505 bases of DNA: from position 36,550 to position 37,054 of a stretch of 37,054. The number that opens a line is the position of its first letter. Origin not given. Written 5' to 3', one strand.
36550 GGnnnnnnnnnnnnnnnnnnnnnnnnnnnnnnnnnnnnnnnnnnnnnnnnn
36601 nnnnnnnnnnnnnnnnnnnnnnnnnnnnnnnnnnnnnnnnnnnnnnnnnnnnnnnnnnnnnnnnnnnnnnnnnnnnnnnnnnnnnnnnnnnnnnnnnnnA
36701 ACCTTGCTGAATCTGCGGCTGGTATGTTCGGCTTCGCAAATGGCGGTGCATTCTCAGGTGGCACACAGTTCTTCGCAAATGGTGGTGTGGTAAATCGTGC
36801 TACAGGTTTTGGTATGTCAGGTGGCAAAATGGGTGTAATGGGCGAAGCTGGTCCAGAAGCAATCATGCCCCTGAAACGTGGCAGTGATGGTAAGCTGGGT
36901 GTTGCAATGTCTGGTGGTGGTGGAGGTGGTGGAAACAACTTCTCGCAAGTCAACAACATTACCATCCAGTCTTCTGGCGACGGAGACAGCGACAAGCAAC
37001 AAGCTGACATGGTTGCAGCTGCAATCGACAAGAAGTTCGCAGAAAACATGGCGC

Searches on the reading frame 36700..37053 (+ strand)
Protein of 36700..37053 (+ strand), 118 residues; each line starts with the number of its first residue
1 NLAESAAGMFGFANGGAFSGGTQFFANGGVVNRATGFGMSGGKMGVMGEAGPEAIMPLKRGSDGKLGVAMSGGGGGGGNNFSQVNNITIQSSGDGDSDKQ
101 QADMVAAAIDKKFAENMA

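Call 82: search_protein_families(library=phrogs, proteins=[window:36700-37053:+], max_evalue=0.01)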
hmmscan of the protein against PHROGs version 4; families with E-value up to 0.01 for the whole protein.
window:36700-37053:+ (118 aa): 12 families
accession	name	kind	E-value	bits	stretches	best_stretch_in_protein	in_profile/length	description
phrog_32885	-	tail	1.8e-17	63.7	1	6-76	838-912/948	tail length tape measure protein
phrog_16384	-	unknown function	1.1e-16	62.3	1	12-117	336-438/463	-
phrog_1716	-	tail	1.7e-16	60.9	1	13-117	810-915/943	tail length tape measure protein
phrog_13769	-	unknown function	5.4e-14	52.4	1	5-108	489-591/612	-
phrog_3394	-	unknown function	1e-13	50.6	1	11-99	1730-1824/1862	-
phrog_6747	-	tail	5.3e-13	49.9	1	13-113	273-370/390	tail length tape measure protein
phrog_339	-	tail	1.7e-12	47.4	1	5-116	983-1104/1123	tail length tape measure protein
phrog_24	-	tail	2.4e-11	43.5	1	5-115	925-1039/1151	tail length tape measure protein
phrog_17020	-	unknown function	1.6e-08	35.2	1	13-72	241-300/353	-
phrog_38258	-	unknown function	1.2e-07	31.8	1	10-66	368-424/427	-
phrog_28958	-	unknown function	2e-05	25.3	1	24-70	131-177/295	-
phrog_1538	-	tail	0.0015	18.3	1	6-106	693-786/811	tail length tape measure protein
